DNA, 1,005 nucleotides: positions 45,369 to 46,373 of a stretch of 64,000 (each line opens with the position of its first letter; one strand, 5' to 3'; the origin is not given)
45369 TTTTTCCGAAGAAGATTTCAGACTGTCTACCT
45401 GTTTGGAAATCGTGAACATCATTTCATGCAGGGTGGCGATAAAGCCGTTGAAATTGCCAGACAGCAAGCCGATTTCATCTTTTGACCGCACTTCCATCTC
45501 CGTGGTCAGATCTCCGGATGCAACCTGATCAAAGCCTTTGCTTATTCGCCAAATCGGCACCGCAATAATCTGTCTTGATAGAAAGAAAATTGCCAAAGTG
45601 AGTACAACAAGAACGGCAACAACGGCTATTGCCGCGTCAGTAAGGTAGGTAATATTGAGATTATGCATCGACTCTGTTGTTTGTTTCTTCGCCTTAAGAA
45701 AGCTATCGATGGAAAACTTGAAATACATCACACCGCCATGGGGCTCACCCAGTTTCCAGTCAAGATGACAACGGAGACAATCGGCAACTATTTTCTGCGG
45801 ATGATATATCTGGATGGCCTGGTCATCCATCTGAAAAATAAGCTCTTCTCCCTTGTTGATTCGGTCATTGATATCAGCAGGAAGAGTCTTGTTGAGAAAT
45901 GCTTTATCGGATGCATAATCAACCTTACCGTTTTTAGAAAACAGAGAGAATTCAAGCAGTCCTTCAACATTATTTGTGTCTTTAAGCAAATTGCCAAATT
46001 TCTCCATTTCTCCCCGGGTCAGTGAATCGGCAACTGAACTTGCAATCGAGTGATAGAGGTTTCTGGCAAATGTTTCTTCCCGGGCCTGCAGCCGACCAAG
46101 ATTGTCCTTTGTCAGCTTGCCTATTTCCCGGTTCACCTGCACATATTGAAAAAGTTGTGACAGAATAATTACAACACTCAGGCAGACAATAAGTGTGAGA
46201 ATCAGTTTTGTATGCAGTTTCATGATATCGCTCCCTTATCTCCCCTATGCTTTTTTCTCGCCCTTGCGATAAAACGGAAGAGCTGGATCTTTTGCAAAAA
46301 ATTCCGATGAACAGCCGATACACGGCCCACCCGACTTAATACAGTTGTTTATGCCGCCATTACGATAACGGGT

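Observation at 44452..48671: Three-gene unit coupling a [NiFe] hydrogenase to a chemoreceptor: candidate H2-taxis (hydrogenase-MCP) module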

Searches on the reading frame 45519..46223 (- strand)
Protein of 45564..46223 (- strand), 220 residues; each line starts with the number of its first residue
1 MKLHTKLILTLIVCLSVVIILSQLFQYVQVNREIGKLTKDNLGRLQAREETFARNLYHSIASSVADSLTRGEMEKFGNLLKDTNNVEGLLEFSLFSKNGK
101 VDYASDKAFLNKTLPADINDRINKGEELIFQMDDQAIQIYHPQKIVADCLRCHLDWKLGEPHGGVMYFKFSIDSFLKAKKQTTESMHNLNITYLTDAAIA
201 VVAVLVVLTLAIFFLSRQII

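Call 27: find_homologous_proteins(query=window:45564-46223:-, max_evalue=0.001)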
Query seq(220 aa) (220 aa): 8 proteins with E <= 0.001 among 343 candidates.
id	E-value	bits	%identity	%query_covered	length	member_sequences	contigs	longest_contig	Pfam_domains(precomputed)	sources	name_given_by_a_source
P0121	8.1e-89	315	71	92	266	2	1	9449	-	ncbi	-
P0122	2.5e-63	232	60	77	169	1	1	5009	-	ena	-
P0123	4.5e-57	211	55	84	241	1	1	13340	-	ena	-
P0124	8.1e-56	207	60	73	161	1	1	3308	-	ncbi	ncbi:MAG: hypothetical protein D6B25_03280, partial [Desulfobulbaceae bacterium]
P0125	4.0e-36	143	38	98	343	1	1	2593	PF00672.31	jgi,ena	-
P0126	8.7e-35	139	36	100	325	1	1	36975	-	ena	-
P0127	1.7e-34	138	43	77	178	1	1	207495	-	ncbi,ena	-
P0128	1.1e-18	86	45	54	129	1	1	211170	-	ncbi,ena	-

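Call 30: find_homologous_proteins(query=A2, max_evalue=0.001)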
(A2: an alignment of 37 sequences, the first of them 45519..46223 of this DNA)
Query A2 (37 sequences) (235 aa, profile of the alignment): 3 proteins with E <= 0.001 among 8000 candidates.
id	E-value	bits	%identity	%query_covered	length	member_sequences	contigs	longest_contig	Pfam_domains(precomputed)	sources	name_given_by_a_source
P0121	6.1e-62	227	71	86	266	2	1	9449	-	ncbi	-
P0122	1.3e-57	213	60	72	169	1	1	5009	-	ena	-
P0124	1.7e-54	203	60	69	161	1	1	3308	-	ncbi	ncbi:MAG: hypothetical protein D6B25_03280, partial [Desulfobulbaceae bacterium]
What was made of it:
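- Tried and rejected: Word-indexed protein searches with the sensor domain (calls 27, 30) found only 8 and 3 proteins.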

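Call 31: search_solved_structures(query=A2, max_evalue=10, show_alignments=2)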
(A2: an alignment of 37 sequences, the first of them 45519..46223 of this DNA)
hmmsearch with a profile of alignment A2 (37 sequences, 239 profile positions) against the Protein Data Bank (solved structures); distinct sequences matched with E-value up to 10: 0.
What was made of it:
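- On Haem-c PAS/Cache-like periplasmic sensor domains (GSU0582/GSU0935 type): A profile search of PDB sequences gave no hit at E <= 10 (call 31).
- Tried and rejected: A profile of the sensor domain against PDB sequences found nothing (call 31).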

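Call 38: predict_structure(alignment_id=A3)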
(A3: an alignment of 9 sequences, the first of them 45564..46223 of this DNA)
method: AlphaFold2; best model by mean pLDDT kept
length: 220 residues; sequences in the alignment: 9
mean_pLDDT: 81.2   pTM: 0.63
mean pLDDT of the five models: 81.2, 78.4, 78.3, 77.2, 75.6
residues with pLDDT >= 90: 21; 70-90: 169; 50-70: 30; < 50: 0
segments of 3 or more residues with pLDDT < 50: none
pLDDT, mean of each block of 10 residues (from residue 1): 76 85 85 88 87 84 63 67 67 87 84 91 90 88 78 74 86 86 84 79 82 74
secondary structure, 60 per line:
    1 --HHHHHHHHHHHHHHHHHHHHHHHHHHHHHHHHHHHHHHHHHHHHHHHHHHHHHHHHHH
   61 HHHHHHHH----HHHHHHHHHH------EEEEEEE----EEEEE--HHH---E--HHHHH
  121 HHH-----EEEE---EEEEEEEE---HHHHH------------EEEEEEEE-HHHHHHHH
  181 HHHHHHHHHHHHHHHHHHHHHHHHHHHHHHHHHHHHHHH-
elements in order: H3-68 H73-82 E89-95 E100-104 H116-123 E129-132 E136-143 H147-151 E164-171 H173-219
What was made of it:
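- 44535..46223 (-): Methyl-accepting chemotaxis protein, 562 aa. Layout: TM1 at about aa 7-29; periplasmic sensor domain aa 30-195 (nt 45639-46136); TM2 at about aa 196-218; HAMP aa 219-267 (nt 45423-45569); MCP signalling domain aa 358-513 (nt 44685-45152). AlphaFold model of aa 1-220 with mean pLDDT 81 (call 38).
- On Haem-c PAS/Cache-like periplasmic sensor domains (GSU0582/GSU0935 type): The model has pLDDT 81 (call 38).
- Its model (pLDDT 81, call 38) matches sCache/PAS sensors.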

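Call 41: fold_search(model_id=the predicted structure, library=pdb)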
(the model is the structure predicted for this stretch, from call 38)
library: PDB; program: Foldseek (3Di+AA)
matches with E <= 10: 486; with E <= 0.001: 8
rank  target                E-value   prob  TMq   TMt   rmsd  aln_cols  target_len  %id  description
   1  9a5d_A                3.2e-05  1.00  0.35  0.17   8.9       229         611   11  Integrative model of WALK-YYCH by crosslinking MS and deep learning (released 2024-09-18)
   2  7dud_A                4.1e-05  1.00  0.39  0.51   5.6       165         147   13  Crystal Structure of erWalK (released 2022-01-19)
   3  3b42_A                5.7e-05  1.00  0.31  0.49  11.1       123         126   18  Periplasmic sensor domain of chemotaxis protein GSU0935 (released 2008-04-08)
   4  4ywz_B                6.4e-05  1.00  0.39  0.52   5.5       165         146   15  Crystal structure of the extracellular receptor domain of the essential sensor kinase WalK from Staphylococcus aureus (released 2016-03-30)
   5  3b42_B                7.8e-05  1.00  0.31  0.49  10.9       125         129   18  Periplasmic sensor domain of chemotaxis protein GSU0935 (released 2008-04-08)
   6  4ywz_A                1.1e-04  1.00  0.39  0.52   5.6       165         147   14  Crystal structure of the extracellular receptor domain of the essential sensor kinase WalK from Staphylococcus aureus (released 2016-03-30)
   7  5is1                  7.5e-04  1.00  0.39  0.54   5.7       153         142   16  Crystal structure of the extracellular domain of sensor histidine kinase YycG from Staphylococcus aureus at 2.0 Angstrom (released 2016-07-20)
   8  3b47                  9.1e-04  1.00  0.29  0.50  14.3       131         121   15  Periplasmic sensor domain of chemotaxis protein GSU0582 (released 2008-04-08)
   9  4jgo_B                1.2e-03  1.00  0.37  0.38   6.6       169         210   11  The crystal structure of sporulation kinase d sensor domain from Bacillus subtilis subsp. (released 2013-05-15)
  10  4jgq_A                1.4e-03  1.00  0.37  0.40   5.4       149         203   12  The crystal structure of sporulation kinase D mutant sensor domain, r131a, from Bacillus subtilis subsp in co-crystall (released 2013-05-15)
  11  4jgr_B                2.3e-03  1.00  0.38  0.41   5.7       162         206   12  The crystal structure of sporulation kinase D mutant sensor domain, R131A, from Bacillus subtilis subsp at 2.4A resolu (released 2013-05-15)
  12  9a65_B                2.7e-03  0.75  0.24  0.12  17.7       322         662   11  Integrative model of YVAQ-MCPB by crosslinking MS and deep learning (released 2024-09-18)
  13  4jgq_B                2.8e-03  1.00  0.38  0.41   5.7       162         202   12  The crystal structure of sporulation kinase D mutant sensor domain, r131a, from Bacillus subtilis subsp in co-crystall (released 2013-05-15)
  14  3lif_A                2.8e-03  0.99  0.36  0.33   7.0       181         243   15  Crystal Structure of the extracellular domain of the putative histidine kinase rpHK1S-Z16 (released 2010-05-05)
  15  3e4o_A                6.1e-03  1.00  0.38  0.34   4.8       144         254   14  Crystal structure of succinate bound state DctB (released 2008-10-21)
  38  5b82                  2.9e-02  0.99  0.32  0.42   4.1       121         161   11  Crystal structure of the cyanobacterial heme-protein Tll0287 (released 2017-05-03)
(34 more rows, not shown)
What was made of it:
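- On Haem-c PAS/Cache-like periplasmic sensor domains (GSU0582/GSU0935 type): Foldseek gives E 5.7e-5 to 3b42 and 9e-4 to 3b47 (call 41).
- Closest known: sCache_heme. Same: Tll0287 (5b82) appears far down the fold-match list (rank 38, call 41).
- These include the haem-c redox sensors GSU0935 (E 6e-5) and GSU0582 (E 9e-4) (call 41).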

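Call 48: find_related_loci(query=A4, collection=metagenome_contigs, flank=5000)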
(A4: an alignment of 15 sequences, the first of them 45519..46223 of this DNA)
Query A4 (235 aa) in metagenome_contigs; peptide patterns used: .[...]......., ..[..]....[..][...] (x = any residue, [..] = any of these).
338 stretches matched a pattern; 141 encode a relative of the query (tblastn E <= 1e-3); the best 80 are kept; 80 distinct loci.
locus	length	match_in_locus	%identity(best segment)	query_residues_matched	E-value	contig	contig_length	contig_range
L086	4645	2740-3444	72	1-235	3e-116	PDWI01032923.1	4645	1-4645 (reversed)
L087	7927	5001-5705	69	1-235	1e-106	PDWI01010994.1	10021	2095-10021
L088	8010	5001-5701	71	1-235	5e-96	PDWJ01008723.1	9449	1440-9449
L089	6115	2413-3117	54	1-235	4e-90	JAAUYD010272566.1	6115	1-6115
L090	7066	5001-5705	55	1-235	6e-85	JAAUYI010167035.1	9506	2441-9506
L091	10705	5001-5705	53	1-235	7e-84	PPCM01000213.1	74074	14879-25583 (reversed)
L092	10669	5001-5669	45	1-224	1e-59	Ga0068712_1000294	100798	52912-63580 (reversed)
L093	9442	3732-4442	39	1-234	2e-57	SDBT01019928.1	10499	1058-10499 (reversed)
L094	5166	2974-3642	41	1-224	6e-57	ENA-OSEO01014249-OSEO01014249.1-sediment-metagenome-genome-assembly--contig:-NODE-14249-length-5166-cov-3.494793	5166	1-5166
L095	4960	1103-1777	42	1-226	6e-57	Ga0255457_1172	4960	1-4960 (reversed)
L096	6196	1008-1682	40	1-226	1e-56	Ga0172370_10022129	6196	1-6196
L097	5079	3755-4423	42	1-224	1e-55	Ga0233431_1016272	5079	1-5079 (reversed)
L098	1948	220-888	42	1-224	1e-56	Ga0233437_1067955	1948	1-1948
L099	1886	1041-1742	39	1-235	5e-56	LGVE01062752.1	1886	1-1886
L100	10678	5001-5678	38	1-227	3e-54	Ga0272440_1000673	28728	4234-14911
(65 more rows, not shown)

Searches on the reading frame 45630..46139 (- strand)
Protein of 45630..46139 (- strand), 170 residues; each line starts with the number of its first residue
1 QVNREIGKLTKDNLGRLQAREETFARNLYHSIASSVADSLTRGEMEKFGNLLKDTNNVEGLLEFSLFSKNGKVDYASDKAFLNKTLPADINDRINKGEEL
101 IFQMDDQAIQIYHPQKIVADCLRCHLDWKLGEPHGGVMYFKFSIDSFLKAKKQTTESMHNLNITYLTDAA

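Call 42: search_protein_representatives(protein=window:45630-46139:-)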
Query: 170 residues. Proteins with E-value up to 0.001 (for the whole library): 378; up to 1e-10: 227; up to 1e-30: 24. The best 150 are listed.
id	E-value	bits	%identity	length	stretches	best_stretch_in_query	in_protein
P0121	1.3e-73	262.9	72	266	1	2-170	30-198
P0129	1.5e-56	207.4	56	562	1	1-169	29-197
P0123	2.2e-46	174.4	53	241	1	2-154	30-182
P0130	1.5e-38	148.9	46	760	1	4-166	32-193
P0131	2.6e-37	144.9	46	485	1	6-161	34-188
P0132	3.2e-34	134.8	44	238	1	2-162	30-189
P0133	5.5e-34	134.0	42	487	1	7-168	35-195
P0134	6.4e-34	133.8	44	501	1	7-154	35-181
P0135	6.6e-34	133.8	45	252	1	6-162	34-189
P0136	8.9e-34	133.4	39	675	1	5-163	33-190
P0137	1.2e-33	132.9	43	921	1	4-163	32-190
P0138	2.8e-33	131.8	45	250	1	4-159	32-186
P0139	2.6e-32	128.6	42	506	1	6-155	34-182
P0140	4.0e-32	128.0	42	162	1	18-167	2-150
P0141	6.0e-32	127.4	39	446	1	3-168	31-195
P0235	2.0e-18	83.5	38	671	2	103-160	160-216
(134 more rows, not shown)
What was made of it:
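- Tried and rejected: The exhaustive representative search (call 42) and the DNA-pattern scan (call 48) replaced them.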

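Call 44: find_encoding_contigs(protein=P0137, flank=6000, max_places=2)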
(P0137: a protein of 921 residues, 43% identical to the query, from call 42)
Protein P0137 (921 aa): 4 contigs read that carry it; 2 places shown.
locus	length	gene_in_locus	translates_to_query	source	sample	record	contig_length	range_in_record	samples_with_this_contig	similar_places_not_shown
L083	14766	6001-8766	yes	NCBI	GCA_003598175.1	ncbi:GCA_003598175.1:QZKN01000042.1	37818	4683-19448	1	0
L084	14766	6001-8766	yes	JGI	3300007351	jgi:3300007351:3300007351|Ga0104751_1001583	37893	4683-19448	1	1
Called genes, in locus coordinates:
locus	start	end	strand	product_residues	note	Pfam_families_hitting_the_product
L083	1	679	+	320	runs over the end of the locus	PF02653:BPD_transp_2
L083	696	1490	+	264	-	PF00005:ABC_tran, PF13304:AAA_21 (faint), PF12399:BCA_ABC_TP_C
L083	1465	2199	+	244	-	PF00005:ABC_tran, PF13304:AAA_21 (weak)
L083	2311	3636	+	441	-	PF00501:AMP-binding (weak), PF14535:AMP-binding_C_2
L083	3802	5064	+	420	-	PF04348:LppC (weak), PF13458:Peripla_BP_6, PF01094:ANF_receptor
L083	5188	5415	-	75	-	-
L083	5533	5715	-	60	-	-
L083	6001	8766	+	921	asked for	PF00512:HisKA, PF02518:HATPase_c, PF00072:Response_reg, PF01627:Hpt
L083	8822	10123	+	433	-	PF00072:Response_reg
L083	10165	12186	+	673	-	PF16889:Hepar_II_III_N, PF07940:Hepar_II_III_C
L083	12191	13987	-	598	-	-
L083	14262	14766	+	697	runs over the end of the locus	PF05448:AXE1 (weak), PF00326:Peptidase_S9 (weak)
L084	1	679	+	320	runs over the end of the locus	PF02653:BPD_transp_2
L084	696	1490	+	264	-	PF00005:ABC_tran, PF13304:AAA_21 (faint), PF12399:BCA_ABC_TP_C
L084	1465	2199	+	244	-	PF00005:ABC_tran, PF13304:AAA_21 (weak)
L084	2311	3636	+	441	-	PF00501:AMP-binding (weak), PF14535:AMP-binding_C_2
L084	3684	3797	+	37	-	-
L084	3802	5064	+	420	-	PF04348:LppC (weak), PF13458:Peripla_BP_6, PF01094:ANF_receptor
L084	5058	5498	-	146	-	-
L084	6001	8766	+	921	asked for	PF00512:HisKA, PF02518:HATPase_c, PF00072:Response_reg, PF01627:Hpt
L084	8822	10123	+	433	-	PF00072:Response_reg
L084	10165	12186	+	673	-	PF16889:Hepar_II_III_N, PF07940:Hepar_II_III_C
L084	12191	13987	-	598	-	-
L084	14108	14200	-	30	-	-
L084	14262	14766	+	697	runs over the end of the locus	PF05448:AXE1 (weak), PF00326:Peptidase_S9 (weak)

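Call 45: find_encoding_contigs(protein=P0235, flank=6000, max_places=2)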
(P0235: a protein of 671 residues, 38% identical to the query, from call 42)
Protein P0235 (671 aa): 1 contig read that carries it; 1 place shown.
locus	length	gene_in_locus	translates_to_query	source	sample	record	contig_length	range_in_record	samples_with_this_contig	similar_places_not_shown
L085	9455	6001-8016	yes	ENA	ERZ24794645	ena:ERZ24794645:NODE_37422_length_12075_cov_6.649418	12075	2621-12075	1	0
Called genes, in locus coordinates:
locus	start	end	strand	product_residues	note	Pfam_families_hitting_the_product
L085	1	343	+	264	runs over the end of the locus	PF01311:Bac_export_1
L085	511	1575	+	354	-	PF01312:Bac_export_2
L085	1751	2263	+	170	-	PF10722:YbjN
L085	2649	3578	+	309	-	PF00589:Phage_integrase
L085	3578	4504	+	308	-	PF01745:IPT (faint), PF01715:IPPT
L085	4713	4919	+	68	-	-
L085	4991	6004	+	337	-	PF01058:Oxidored_q6, PF14720:NiFe_hyd_SSU_C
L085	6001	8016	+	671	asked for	PF00989:PAS (weak), PF13426:PAS_9, PF08447:PAS_3 (weak), PF07228:SpoIIE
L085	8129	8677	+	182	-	PF19788:DUF6272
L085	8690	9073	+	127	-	PF09345:SiaC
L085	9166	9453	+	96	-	?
